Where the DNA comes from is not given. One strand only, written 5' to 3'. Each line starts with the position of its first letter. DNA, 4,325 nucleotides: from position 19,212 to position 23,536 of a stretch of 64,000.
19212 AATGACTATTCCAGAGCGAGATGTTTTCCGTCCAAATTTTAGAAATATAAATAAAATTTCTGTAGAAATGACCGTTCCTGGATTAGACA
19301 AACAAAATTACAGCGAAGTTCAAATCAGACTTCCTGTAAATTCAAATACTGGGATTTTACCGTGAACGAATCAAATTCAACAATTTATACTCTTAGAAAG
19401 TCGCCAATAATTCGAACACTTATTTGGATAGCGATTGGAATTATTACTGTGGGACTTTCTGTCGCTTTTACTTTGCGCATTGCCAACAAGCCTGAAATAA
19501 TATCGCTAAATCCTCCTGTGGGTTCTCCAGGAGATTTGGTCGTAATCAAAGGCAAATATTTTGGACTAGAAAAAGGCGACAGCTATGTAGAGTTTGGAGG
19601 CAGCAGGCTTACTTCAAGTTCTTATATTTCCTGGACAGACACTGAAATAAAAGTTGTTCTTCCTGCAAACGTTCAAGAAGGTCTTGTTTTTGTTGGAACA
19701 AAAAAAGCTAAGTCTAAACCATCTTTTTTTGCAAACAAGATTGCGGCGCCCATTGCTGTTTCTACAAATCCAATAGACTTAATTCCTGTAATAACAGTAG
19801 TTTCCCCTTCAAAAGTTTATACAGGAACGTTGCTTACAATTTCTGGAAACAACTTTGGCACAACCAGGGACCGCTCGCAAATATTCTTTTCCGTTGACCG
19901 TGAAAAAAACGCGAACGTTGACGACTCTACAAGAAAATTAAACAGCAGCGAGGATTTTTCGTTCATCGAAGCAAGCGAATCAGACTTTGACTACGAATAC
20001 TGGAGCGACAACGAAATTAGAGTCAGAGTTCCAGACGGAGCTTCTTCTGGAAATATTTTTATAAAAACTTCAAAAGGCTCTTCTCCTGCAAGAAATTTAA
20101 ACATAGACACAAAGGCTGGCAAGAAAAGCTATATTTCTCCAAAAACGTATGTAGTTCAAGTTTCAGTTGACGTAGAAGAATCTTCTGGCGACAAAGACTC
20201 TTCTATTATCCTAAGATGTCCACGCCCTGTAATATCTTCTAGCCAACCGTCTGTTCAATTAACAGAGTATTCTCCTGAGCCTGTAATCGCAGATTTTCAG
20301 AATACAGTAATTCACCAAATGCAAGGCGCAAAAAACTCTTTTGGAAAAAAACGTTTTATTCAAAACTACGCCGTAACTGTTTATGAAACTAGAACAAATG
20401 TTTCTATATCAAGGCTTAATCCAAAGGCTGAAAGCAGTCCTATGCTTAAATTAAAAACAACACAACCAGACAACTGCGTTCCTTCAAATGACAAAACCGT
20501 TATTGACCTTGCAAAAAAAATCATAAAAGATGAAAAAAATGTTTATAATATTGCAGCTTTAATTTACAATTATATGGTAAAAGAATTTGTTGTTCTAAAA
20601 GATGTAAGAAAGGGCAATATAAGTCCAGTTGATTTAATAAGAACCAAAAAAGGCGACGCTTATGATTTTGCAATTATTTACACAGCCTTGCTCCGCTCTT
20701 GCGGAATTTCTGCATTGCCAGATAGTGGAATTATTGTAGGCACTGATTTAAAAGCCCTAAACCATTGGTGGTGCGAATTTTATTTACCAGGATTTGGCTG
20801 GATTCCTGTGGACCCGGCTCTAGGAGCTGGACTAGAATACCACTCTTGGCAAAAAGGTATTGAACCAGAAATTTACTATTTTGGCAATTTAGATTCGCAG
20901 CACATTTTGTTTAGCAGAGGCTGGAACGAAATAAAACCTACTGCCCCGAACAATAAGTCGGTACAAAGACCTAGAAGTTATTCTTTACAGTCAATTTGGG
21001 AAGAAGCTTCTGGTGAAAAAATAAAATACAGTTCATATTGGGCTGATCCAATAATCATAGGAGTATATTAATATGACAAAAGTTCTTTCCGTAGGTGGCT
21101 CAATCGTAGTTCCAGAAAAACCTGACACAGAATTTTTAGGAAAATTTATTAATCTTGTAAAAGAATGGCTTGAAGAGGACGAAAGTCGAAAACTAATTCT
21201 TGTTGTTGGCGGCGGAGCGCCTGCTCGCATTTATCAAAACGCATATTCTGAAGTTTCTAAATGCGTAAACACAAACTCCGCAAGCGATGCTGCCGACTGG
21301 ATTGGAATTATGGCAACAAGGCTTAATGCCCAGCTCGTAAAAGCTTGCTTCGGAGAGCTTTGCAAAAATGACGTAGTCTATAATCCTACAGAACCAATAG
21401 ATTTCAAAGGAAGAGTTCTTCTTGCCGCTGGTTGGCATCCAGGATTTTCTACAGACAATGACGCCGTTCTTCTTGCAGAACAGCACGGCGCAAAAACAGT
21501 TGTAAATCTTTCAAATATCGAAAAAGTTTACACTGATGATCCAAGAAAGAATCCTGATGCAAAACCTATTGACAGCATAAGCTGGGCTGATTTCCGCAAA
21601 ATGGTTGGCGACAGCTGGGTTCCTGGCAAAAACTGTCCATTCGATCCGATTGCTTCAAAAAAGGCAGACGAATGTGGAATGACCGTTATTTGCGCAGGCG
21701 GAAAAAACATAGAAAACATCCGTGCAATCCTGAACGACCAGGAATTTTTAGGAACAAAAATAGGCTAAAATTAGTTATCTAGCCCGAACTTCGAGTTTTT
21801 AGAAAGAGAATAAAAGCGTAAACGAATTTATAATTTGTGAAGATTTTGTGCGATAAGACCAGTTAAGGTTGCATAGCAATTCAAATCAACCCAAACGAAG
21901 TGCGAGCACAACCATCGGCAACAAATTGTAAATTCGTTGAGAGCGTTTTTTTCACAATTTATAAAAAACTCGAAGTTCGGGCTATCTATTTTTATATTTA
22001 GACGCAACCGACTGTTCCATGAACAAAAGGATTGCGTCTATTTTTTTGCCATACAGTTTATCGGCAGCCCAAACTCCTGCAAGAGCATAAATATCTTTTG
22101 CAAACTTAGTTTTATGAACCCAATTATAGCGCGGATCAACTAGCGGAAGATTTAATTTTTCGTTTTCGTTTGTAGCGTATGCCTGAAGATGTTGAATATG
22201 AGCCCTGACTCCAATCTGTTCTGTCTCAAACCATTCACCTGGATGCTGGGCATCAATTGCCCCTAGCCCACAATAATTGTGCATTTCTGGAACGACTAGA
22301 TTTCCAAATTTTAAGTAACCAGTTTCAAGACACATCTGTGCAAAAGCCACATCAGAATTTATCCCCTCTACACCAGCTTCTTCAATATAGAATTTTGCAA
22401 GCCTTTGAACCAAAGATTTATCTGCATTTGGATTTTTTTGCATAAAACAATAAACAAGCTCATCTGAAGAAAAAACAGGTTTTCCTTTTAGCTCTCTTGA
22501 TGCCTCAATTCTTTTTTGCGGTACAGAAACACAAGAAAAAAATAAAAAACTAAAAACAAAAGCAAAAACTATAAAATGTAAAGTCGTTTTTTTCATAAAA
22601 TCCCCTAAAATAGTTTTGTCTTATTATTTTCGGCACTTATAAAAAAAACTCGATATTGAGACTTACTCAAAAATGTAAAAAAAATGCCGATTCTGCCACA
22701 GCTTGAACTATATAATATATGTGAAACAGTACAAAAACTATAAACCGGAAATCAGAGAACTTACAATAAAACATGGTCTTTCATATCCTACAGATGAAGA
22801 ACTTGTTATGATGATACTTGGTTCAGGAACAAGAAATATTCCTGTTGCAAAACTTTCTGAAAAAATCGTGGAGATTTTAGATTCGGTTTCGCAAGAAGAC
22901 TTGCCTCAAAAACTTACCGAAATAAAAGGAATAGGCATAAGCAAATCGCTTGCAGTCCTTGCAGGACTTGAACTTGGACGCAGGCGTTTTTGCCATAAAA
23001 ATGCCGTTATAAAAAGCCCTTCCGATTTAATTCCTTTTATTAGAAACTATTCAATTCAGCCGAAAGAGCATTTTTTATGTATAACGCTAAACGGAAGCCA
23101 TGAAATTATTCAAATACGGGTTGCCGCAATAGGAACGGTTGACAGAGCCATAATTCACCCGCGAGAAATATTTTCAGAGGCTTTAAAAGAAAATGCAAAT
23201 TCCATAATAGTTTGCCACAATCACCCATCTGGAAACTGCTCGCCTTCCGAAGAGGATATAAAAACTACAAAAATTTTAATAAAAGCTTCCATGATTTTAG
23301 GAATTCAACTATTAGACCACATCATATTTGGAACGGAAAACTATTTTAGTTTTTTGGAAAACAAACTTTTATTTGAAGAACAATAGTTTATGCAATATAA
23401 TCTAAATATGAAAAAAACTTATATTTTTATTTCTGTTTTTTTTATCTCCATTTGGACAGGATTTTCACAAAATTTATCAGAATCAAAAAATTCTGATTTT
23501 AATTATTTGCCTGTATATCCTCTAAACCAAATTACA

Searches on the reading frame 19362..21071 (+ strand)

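Call 71: search_protein_families(library=pfam, proteins=[window:19362-21071:+], max_evalue=0.0001)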
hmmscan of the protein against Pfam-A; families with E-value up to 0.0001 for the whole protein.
window:19362-21071:+ (569 aa): 2 families
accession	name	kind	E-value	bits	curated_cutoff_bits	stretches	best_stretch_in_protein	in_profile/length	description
PF01833.30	TIG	-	5.5e-18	65.2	20.9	2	44-107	1-64/84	IPT/TIG domain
PF01841.26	Transglut_core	-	1.1e-17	64.7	23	1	382-485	2-108/108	Transglutaminase-like superfamily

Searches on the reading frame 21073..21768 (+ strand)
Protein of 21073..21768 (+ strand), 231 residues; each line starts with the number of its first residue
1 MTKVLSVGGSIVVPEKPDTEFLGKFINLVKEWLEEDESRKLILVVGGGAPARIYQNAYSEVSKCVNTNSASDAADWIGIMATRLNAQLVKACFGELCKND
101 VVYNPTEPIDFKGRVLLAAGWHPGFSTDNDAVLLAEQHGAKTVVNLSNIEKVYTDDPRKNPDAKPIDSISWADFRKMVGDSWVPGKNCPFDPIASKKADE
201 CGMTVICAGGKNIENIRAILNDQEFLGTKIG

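Call 72: search_protein_families(library=pfam, proteins=[window:21073-21768:+], max_evalue=0.0001)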
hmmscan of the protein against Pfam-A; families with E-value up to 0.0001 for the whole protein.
window:21073-21768:+ (231 aa): 1 family
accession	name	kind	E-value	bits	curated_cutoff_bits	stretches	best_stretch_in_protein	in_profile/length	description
PF00696.33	AA_kinase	-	4.2e-27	95.8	24.9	1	1-207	1-232/234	Amino acid kinase family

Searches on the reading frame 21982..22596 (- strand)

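Call 72: search_protein_families(library=pfam, proteins=[window:21982-22596:-], max_evalue=0.0001)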
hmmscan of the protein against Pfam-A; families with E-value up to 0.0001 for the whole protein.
window:21982-22596:- (204 aa): 1 family
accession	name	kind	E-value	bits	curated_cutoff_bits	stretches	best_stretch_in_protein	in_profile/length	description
PF01832.25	Glucosaminidase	-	2.3e-10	41.6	30.2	1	68-190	2-118/123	Mannosyl-glycoprotein endo-beta-N-acetylglucosaminidase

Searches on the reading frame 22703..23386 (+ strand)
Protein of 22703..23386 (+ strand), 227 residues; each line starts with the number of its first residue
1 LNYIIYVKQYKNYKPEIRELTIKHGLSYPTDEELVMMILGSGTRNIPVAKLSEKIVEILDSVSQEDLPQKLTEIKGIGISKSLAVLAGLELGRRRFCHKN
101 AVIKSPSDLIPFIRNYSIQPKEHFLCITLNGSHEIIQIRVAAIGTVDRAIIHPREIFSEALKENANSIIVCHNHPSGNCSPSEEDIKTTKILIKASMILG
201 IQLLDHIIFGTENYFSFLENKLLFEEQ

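Call 72: search_protein_families(library=pfam, proteins=[window:22703-23386:+], max_evalue=0.0001)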
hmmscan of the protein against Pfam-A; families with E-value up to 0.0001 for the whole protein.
window:22703-23386:+ (227 aa): 2 families
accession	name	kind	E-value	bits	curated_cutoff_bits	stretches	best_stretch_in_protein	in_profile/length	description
PF04002.20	RadC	-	6.9e-41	139.4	22.1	1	103-221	1-120/121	RadC-like JAB domain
PF20582.4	UPF0758_N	-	4.6e-06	27.1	27.1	1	18-81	11-75/77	UPF0758 N-terminal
